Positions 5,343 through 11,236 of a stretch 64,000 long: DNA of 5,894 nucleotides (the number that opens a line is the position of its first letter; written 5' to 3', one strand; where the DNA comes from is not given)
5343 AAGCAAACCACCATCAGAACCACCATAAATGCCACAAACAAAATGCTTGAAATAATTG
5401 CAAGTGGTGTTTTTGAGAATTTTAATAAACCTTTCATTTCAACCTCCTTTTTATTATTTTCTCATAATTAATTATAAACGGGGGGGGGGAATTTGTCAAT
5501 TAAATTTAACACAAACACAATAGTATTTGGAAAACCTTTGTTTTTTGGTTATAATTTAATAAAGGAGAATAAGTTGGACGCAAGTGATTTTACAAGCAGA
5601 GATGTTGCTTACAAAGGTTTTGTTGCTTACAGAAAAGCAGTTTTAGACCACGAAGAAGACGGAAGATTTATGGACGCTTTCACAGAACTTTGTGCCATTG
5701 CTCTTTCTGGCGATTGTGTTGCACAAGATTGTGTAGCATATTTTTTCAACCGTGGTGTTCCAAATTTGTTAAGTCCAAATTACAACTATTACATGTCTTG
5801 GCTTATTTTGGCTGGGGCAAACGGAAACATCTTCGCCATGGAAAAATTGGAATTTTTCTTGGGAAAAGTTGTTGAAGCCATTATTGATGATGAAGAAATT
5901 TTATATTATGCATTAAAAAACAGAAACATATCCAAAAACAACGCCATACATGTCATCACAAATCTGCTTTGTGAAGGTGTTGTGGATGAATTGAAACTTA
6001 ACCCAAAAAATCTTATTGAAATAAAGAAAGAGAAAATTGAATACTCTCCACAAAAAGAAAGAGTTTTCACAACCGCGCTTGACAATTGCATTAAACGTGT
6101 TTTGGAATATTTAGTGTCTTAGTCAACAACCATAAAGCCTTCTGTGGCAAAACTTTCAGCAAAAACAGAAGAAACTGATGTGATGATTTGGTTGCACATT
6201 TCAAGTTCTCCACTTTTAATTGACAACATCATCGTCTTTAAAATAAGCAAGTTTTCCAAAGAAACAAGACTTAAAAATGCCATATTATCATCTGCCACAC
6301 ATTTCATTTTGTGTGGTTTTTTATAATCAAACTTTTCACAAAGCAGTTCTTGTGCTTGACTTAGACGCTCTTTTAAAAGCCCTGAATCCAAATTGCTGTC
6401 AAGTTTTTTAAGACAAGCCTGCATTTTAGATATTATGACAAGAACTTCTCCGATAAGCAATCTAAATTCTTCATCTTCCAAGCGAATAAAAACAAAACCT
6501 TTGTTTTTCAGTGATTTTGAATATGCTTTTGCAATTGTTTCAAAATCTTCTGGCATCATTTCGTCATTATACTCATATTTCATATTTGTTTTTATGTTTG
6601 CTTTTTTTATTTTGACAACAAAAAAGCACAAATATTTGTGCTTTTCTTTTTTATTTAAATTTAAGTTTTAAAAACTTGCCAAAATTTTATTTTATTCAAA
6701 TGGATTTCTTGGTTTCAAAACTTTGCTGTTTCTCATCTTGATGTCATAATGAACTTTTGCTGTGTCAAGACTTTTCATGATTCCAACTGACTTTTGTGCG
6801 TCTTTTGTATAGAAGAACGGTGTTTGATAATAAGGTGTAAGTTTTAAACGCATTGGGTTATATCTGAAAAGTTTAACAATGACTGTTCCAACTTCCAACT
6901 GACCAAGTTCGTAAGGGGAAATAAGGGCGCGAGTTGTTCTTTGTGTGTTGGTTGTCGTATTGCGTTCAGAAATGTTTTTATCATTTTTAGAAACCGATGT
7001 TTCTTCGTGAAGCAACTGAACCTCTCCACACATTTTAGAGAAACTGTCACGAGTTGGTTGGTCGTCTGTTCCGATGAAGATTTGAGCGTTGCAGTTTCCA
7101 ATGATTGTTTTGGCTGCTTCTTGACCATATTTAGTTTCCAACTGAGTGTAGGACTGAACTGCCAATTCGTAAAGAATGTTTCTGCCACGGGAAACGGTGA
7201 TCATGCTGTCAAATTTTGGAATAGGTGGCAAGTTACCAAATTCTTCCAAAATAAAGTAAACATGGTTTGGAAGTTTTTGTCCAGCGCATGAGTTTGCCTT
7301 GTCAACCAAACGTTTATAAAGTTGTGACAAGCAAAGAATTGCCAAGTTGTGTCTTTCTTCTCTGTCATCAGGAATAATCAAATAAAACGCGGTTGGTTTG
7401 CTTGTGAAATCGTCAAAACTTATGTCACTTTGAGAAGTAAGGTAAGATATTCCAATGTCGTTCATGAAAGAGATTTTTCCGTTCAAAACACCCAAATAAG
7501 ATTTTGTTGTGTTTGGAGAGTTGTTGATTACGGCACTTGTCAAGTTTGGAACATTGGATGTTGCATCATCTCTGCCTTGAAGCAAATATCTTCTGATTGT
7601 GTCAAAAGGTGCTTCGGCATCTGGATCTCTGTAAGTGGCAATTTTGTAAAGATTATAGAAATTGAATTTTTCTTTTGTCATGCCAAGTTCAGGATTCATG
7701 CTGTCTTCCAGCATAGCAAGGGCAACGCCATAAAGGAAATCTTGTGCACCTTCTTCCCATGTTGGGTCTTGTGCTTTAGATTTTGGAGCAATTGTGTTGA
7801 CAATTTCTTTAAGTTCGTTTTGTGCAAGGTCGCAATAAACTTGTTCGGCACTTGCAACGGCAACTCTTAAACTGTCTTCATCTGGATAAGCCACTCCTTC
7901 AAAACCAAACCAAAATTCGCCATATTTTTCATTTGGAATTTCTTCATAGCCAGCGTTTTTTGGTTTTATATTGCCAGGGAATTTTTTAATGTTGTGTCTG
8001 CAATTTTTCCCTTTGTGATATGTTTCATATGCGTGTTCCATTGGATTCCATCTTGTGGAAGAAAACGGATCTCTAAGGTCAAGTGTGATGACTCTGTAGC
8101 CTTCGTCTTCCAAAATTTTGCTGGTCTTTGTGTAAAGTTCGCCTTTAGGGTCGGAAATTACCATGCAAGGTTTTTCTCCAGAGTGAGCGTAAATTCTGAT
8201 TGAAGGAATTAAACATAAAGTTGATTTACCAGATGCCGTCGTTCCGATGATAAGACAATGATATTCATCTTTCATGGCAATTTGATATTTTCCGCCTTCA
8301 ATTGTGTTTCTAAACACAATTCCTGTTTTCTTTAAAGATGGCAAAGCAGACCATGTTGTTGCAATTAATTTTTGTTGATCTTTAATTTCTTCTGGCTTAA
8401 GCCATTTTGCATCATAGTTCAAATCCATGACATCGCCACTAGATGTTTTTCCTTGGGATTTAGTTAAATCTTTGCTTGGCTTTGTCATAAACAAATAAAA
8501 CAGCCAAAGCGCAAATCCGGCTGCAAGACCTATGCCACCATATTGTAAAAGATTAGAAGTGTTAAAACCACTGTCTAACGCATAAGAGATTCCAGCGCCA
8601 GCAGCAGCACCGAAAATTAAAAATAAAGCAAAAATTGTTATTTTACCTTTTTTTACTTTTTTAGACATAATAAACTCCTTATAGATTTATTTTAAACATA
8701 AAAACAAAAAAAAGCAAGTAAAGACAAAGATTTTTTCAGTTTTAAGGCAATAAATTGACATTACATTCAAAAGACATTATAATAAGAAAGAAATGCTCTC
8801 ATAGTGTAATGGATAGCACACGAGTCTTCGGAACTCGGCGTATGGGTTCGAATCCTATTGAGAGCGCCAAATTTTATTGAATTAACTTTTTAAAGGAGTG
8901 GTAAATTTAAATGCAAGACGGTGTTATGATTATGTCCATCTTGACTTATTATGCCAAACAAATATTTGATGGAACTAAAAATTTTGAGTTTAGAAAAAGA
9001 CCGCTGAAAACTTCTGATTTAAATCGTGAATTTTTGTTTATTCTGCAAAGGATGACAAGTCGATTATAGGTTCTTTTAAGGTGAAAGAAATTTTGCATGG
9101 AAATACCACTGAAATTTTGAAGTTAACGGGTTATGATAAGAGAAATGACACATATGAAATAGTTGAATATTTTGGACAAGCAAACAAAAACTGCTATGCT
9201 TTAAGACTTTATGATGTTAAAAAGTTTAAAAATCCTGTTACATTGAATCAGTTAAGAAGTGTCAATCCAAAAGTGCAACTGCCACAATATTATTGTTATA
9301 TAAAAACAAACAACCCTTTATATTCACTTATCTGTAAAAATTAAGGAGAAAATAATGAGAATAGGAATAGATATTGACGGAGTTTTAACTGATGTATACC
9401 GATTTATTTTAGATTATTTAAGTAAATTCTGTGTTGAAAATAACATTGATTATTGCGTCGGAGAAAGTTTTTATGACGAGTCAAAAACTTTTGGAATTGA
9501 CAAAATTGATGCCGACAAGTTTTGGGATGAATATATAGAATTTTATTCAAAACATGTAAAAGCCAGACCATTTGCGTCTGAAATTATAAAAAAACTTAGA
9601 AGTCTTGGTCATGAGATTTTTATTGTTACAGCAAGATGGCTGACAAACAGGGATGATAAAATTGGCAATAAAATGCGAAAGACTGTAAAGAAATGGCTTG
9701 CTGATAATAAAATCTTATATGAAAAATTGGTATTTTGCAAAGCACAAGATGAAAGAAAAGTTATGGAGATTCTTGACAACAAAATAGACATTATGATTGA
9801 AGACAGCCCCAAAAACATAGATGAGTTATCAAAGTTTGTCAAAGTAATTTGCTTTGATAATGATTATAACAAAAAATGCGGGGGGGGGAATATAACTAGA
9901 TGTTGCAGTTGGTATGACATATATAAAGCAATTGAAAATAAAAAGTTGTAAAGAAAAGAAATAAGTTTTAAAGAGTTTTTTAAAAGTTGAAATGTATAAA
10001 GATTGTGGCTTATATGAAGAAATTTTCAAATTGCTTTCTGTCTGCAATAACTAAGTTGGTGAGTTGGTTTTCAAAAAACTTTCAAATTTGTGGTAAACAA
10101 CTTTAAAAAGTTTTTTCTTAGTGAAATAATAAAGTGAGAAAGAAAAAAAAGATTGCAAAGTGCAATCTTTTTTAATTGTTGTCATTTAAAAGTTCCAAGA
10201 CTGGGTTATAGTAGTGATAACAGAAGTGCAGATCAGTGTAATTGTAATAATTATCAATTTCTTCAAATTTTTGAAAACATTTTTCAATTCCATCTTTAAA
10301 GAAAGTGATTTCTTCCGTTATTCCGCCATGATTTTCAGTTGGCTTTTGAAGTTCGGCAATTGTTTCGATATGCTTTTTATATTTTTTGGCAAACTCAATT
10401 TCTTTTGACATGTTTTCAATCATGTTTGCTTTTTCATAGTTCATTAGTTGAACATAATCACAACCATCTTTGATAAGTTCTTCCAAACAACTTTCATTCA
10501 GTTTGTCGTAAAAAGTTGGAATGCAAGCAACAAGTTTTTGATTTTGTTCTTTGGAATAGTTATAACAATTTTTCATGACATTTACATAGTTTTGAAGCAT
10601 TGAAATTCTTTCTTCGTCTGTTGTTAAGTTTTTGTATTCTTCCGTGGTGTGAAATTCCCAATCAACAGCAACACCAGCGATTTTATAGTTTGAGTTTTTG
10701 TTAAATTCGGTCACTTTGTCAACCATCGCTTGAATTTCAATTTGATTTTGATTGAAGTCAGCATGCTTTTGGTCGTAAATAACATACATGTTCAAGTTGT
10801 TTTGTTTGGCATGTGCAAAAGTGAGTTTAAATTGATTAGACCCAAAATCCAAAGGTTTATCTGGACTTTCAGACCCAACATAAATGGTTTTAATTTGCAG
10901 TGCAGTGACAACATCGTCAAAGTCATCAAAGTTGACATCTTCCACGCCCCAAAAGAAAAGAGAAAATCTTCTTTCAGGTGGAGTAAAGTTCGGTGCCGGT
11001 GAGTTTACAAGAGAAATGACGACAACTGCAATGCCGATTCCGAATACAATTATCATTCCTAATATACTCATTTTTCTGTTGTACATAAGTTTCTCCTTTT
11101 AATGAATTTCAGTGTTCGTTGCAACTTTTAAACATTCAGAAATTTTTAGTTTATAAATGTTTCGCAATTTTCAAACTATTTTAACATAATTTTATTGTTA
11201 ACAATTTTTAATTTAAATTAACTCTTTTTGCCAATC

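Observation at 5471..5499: G10/C10 homopolymer forming the spacer of a perfect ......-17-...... promoter: candidate phase-variable switch for a surface protein gene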

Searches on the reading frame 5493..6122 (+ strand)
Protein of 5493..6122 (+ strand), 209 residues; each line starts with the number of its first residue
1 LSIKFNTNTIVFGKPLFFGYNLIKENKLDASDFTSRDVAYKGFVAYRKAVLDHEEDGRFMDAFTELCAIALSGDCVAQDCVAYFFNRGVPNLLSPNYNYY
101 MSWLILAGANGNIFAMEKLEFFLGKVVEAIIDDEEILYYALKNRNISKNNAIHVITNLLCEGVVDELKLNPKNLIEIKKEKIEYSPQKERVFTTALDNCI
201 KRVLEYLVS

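Call 12: search_protein_families(library=pfam, proteins=[window:5574-6122:+], max_evalue=0.01)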
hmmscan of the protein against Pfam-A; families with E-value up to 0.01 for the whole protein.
window:5574-6122:+ (182 aa): 0 families

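Call 14: find_encoding_contigs(protein=window:5574-6122:+, flank=3000, max_places=10)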
Protein window:5574-6122:+ (182 aa): no gene with exactly this product is on record in the collection.

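Call 16: find_encoding_contigs(protein=window:5493-6122:+, flank=3000, max_places=10)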
Protein window:5493-6122:+ (209 aa): no gene with exactly this product is on record in the collection.
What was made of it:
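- Tried and rejected: Exact look-ups of the divergent gene product, as 182 aa and as 209 aa: not on record (calls 14, 16).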

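Call 38: search_protein_families(library=phrogs, proteins=[window:5574-6122:+], max_evalue=0.01)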
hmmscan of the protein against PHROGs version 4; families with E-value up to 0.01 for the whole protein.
window:5574-6122:+ (182 aa): 0 families

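Call 39: search_protein_families(library=ncbifam, proteins=[window:5574-6122:+], max_evalue=0.01)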
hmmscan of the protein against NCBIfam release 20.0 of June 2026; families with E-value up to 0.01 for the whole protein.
window:5574-6122:+ (182 aa): 0 families

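Call 40: search_protein_families(library=padloc, proteins=[window:5574-6122:+], max_evalue=0.01)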
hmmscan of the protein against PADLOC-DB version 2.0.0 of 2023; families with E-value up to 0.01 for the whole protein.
window:5574-6122:+ (182 aa): 0 families

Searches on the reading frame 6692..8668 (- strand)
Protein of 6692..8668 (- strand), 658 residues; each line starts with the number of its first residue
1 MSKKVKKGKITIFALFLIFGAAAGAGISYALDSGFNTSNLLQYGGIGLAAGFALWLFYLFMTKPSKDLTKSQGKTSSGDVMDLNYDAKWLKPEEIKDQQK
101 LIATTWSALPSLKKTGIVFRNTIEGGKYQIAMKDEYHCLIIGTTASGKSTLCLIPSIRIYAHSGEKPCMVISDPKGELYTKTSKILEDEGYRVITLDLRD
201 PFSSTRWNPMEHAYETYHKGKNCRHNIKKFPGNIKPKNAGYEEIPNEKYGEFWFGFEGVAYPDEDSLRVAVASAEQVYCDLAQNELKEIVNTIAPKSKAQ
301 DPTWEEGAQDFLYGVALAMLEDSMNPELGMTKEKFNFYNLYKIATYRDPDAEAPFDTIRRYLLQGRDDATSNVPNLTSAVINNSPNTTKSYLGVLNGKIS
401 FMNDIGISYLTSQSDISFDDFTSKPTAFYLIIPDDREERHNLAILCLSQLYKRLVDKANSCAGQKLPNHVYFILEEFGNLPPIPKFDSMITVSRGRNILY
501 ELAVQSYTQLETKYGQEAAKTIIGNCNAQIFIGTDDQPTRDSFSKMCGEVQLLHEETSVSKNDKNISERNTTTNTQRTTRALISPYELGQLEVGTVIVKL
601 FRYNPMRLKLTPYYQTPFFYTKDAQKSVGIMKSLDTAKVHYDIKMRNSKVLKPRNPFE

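Call 12: search_protein_families(library=pfam, proteins=[window:6692-8668:-], max_evalue=0.01)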
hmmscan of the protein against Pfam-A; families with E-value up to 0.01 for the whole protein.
window:6692-8668:- (658 aa): 3 families
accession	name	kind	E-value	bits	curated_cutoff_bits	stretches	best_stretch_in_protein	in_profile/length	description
PF02534.20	T4SS-DNA_transf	-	9.1e-49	167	20.1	2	284-626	126-458/468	Type IV secretory system Conjugative DNA transfer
PF12696.13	TraG-D_C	-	9e-32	110.1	22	1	469-592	1-125/126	TraM recognition site of TraD and TraG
PF10412.15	TrwB_AAD_bind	-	9.4e-25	87.7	20.5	1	382-602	162-377/387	Type IV secretion-system coupling protein DNA-binding domain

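Call 39: search_protein_families(library=ncbifam, proteins=[window:6692-8668:-], max_evalue=0.01)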
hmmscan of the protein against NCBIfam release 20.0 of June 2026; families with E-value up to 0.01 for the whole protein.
window:6692-8668:- (658 aa): 12 families
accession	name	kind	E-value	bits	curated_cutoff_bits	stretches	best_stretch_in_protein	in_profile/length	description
NF045973.1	conju_CD1115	equivalog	8.5e-82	275.3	250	2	280-611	105-433/442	VirD4-like conjugal transfer protein, CD1115 family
NF010424.0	PRK13850.1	equivalog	2.7e-23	82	681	1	385-615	307-532/670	type IV secretion system ATPase VirD4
NF010450.0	PRK13876.1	subfamily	1e-18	66.9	674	1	375-622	304-552/667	IncP-type conjugal transfer protein TraG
TIGR02759.1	TraD_Ftype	equivalog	7.3e-16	58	521.35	1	469-601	408-539/566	type IV conjugative transfer system coupling protein TraD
NF010472.0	PRK13897.1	equivalog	1.8e-13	50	728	1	406-630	346-568/657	type IV secretion system component VirD4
TIGR03743.1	SXT_TraD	subfamily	5.7e-13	48.2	366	1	463-600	481-623/636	conjugative transfer system coupling protein TraD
NF010453.0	PRK13880.1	subfamily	1.5e-12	46.5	586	2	295-590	264-560/630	conjugal transfer coupling protein TraG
TIGR02767.1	TraG-Ti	equivalog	4e-08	32.5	686.2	1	468-598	465-593/623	Ti-type conjugative transfer system protein TraG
NF041326.1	Bacteroid_MobC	subfamily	4.2e-08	32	900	1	438-569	430-555/655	conjugal transfer protein MobC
NF010394.0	PRK13822.1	subfamily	1.4e-07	30.7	443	1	465-590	474-597/643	conjugal transfer coupling protein TraG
NF010254.0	PRK13700.1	subfamily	2.8e-05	22.8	1221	1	466-595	416-544/735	F-type conjugal transfer protein TraD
TIGR03754.1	conj_TOL_TraD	equivalog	0.00046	18.8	647.55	0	450-577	473-601/643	type IV conjugative transfer system coupling protein TraD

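Call 40: search_protein_families(library=padloc, proteins=[window:6692-8668:-], max_evalue=0.01)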
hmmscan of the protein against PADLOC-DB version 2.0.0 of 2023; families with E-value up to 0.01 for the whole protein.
window:6692-8668:- (658 aa): 1 family
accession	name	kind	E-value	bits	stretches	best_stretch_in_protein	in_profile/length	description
PDLC04140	mad8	-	4.2e-06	24.5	1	117-367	4-222/314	mads_8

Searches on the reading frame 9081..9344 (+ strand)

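Call 38: search_protein_families(library=phrogs, proteins=[window:9081-9344:+], max_evalue=0.01)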
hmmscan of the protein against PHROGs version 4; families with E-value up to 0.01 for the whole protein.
window:9081-9344:+ (87 aa): 1 family
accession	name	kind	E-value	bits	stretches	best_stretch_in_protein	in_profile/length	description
phrog_3136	-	unknown function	1.7e-06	29.1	1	2-77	57-128/134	-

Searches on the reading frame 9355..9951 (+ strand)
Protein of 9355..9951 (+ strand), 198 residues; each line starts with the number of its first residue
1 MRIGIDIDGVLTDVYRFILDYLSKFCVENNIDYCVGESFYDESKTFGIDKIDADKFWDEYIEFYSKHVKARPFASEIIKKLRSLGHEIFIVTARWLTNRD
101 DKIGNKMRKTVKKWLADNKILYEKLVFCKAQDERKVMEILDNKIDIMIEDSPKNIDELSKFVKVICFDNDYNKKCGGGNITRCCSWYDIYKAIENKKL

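Call 12: search_protein_families(library=pfam, proteins=[window:9355-9951:+], max_evalue=0.01)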
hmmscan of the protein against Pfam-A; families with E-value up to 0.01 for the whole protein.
window:9355-9951:+ (198 aa): 4 families
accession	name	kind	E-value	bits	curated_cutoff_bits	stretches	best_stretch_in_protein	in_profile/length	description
PF06941.18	NT5C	-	9.5e-12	45.6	24.8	1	3-193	4-174/180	5' nucleotidase, deoxy (Pyrimidine), cytosolic type C protein (NT5C)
PF03767.20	Acid_phosphat_B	-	7.1e-05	22.9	27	1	38-123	92-172/230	HAD superfamily, subfamily IIIB (Acid phosphatase)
PF13419.12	HAD_2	-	0.00039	21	23.8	1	6-98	4-108/178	Haloacid dehalogenase-like hydrolase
PF24694.1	LNS2_PITM1-3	-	0.0053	17.2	27.7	0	61-129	13-72/124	PITM 1-3, LNS2 domain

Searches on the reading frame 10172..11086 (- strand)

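Call 12: search_protein_families(library=pfam, proteins=[window:10172-11086:-], max_evalue=0.01)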
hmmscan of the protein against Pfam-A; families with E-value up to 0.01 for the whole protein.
window:10172-11086:- (304 aa): 0 families

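Call 38: search_protein_families(library=phrogs, proteins=[window:10172-11086:-], max_evalue=0.01)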
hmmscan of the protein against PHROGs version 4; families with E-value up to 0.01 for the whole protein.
window:10172-11086:- (304 aa): 2 families
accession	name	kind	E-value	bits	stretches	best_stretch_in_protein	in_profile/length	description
phrog_3372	-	unknown function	0.0085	17.5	1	128-160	4-38/67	-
phrog_18988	-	unknown function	0.0096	16.9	0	111-180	4-71/115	-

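Call 39: search_protein_families(library=ncbifam, proteins=[window:10172-11086:-], max_evalue=0.01)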
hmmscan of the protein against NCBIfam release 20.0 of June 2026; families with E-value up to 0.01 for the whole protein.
window:10172-11086:- (304 aa): 0 families

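Call 40: search_protein_families(library=padloc, proteins=[window:10172-11086:-], max_evalue=0.01)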
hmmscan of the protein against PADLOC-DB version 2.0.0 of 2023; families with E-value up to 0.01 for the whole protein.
window:10172-11086:- (304 aa): 0 families
